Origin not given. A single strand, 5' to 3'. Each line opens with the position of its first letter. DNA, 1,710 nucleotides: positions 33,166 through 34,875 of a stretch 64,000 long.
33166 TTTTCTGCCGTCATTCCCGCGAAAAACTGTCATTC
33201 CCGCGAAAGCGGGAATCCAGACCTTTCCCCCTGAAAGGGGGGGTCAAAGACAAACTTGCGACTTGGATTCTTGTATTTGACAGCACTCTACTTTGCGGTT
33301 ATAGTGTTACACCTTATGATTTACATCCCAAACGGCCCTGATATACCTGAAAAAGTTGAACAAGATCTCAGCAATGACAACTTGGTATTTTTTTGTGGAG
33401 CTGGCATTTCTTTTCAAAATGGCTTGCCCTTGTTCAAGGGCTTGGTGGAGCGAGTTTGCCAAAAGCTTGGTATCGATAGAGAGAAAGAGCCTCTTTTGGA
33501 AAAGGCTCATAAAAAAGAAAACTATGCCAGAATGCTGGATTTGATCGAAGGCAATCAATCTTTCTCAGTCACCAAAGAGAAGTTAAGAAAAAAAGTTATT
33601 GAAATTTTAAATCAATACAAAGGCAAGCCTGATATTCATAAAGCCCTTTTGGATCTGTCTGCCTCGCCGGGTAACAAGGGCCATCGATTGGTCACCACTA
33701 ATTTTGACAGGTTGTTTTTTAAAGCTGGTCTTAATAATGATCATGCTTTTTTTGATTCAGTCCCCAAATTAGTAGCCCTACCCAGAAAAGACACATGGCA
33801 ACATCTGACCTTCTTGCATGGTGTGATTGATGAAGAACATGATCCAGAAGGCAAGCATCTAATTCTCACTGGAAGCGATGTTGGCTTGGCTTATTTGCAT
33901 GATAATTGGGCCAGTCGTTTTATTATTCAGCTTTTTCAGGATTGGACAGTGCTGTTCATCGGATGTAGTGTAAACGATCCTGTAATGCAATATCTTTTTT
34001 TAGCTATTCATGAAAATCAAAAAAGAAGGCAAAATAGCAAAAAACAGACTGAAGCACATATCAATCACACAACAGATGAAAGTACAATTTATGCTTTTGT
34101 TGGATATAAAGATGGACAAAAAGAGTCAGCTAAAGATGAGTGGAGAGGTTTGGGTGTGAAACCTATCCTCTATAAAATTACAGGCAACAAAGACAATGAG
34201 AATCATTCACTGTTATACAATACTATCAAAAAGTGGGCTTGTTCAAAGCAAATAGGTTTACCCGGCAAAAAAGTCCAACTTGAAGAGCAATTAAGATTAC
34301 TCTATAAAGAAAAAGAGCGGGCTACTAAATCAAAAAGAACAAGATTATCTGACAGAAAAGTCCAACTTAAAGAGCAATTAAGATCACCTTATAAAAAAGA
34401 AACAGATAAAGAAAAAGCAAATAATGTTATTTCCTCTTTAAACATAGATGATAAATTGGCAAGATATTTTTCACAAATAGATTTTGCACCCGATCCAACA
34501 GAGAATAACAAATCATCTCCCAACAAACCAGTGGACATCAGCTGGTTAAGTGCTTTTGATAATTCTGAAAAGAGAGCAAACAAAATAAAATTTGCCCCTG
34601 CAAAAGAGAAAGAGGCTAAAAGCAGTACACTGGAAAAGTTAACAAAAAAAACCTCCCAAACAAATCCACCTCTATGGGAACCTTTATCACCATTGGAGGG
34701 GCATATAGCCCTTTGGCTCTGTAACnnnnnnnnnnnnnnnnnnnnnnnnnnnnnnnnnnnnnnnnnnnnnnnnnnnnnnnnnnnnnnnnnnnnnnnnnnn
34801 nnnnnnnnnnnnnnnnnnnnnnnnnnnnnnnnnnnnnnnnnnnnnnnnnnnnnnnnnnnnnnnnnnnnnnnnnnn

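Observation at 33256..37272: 1318-aa SIR2-fusion protein (DSR1-like) with about 1000 aa of unassigned C-terminal sequence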

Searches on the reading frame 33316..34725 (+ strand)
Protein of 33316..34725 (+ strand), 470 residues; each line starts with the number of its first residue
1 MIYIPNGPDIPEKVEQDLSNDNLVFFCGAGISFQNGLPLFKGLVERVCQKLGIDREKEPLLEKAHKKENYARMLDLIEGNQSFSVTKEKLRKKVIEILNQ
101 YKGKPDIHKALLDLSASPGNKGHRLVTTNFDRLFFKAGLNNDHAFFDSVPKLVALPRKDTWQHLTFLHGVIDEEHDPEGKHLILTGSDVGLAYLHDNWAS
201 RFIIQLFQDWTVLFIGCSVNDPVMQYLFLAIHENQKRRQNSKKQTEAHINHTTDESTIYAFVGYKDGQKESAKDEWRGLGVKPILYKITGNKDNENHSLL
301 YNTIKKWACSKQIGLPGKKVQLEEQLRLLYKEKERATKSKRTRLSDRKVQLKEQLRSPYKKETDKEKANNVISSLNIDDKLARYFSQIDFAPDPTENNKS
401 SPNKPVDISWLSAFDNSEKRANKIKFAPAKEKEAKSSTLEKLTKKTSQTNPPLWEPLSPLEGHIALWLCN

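Call 53: predict_structure(alignment_id=A3)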
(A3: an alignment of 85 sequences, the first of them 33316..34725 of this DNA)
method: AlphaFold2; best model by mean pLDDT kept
length: 470 residues; sequences in the alignment: 85
mean_pLDDT: 89.9   pTM: 0.74
mean pLDDT of the five models: 89.9, 88.7, 88.4, 87.9, 87.5
residues with pLDDT >= 90: 336; 70-90: 92; 50-70: 42; < 50: 0
segments of 3 or more residues with pLDDT < 50: none
pLDDT, mean of each block of 10 residues (from residue 1): 96 96 96 96 97 98 96 97 97 97 97 94 95 95 81 83 95 94 94 90 92 95 85 84 74 79 97 95 97 93 97 86 89 91 93 96 94 94 94 74 89 82 58 72 71 78 92
secondary structure, 60 per line:
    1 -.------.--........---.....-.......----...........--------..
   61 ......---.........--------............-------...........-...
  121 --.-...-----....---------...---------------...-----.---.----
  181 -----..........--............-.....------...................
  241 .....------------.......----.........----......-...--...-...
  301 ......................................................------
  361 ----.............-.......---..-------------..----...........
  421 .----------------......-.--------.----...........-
elements in order: H12-19 E23-27 H29-35 H40-50 H59-66 H70-78 H87-98 H106-115 E125-127 H133-136 E146-148 E164-166 H186-195 H198-209 E211-215 H222-245 E258-264 H269-277 E282-287 E289-291 E294-296 H298-354 H365-377 H379-385 H410-421 H438-443 H459-469

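Call 56: fold_search(model_id=the predicted structure, library=pdb)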
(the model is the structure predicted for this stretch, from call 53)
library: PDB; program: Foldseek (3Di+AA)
matches with E <= 10: 342; with E <= 0.001: 105
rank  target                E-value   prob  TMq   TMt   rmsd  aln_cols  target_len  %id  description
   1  8btp_A                1.4e-09  1.00  0.38  0.38   6.9       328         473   18  Helical structure of BcThsA in complex with 1''-3'gc(etheno)ADPR (released 2024-02-21)
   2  7uxt_B                1.7e-09  1.00  0.41  0.41   6.1       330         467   18  Crystal structure of ligand-free SeThsA (released 2022-09-07)
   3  8bto_A                2.1e-09  1.00  0.39  0.39   6.1       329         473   17  Helical structure of BcThsA in complex with 1''-3'gcADPR (released 2024-02-21)
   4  9xvc_E                4.4e-09  1.00  0.38  0.62   8.0       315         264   19  Cryo-EM Helical Structure of the dITP-KomBC(H146N) Complex with NAD Fragments (released 2026-01-21)
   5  9v0g_E                7.1e-09  1.00  0.42  0.66   5.6       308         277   16  Helical structure of KomBC Complex (released 2025-12-17)
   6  8zsf_A                7.1e-09  1.00  0.39  0.63   6.0       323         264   18  CryoEM Helical Structure of KomC (released 2025-12-10)
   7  7uxt_A                1.1e-08  1.00  0.38  0.38   6.5       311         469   19  Crystal structure of ligand-free SeThsA (released 2022-09-07)
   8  8zsi_E                1.4e-08  1.00  0.41  0.67   5.1       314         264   16  CryoEM Helical Structure of HAM-SIR2 with dITP and NAD fragment (released 2025-12-10)
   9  8wyc_D                1.5e-08  1.00  0.45  0.73   4.4       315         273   16  Cryo-EM structure of DSR2 (H171A)-tube-NAD+ (partial) complex (released 2024-04-10)
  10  8wkn_C                1.6e-08  1.00  0.44  0.70   5.4       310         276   16  Cryo-EM structure of DSR2-DSAD1 (released 2024-05-01)
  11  8wyb_B                2.7e-08  1.00  0.41  0.22   5.8       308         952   16  Cryo-EM structure of DSR2 (H171A)-tube-NAD+ complex (released 2024-04-10)
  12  8wkn_B                3.9e-08  1.00  0.44  0.23   4.9       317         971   16  Cryo-EM structure of DSR2-DSAD1 (released 2024-05-01)
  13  8z18_A                4.4e-08  1.00  0.43  0.22   5.0       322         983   16  The tetramer complex of DSR2 and tube-forming domain of phage tail tube protein (released 2024-08-14)
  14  8wc0_B                5.1e-08  1.00  0.36  0.35   7.0       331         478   17  Crystal structure of EcThsA (released 2024-09-18)
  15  8k9a_D                5.4e-08  1.00  0.46  0.23   5.1       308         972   16  Cryo-EM structure of DSR2-DSAD1 state 2 (released 2024-05-01)
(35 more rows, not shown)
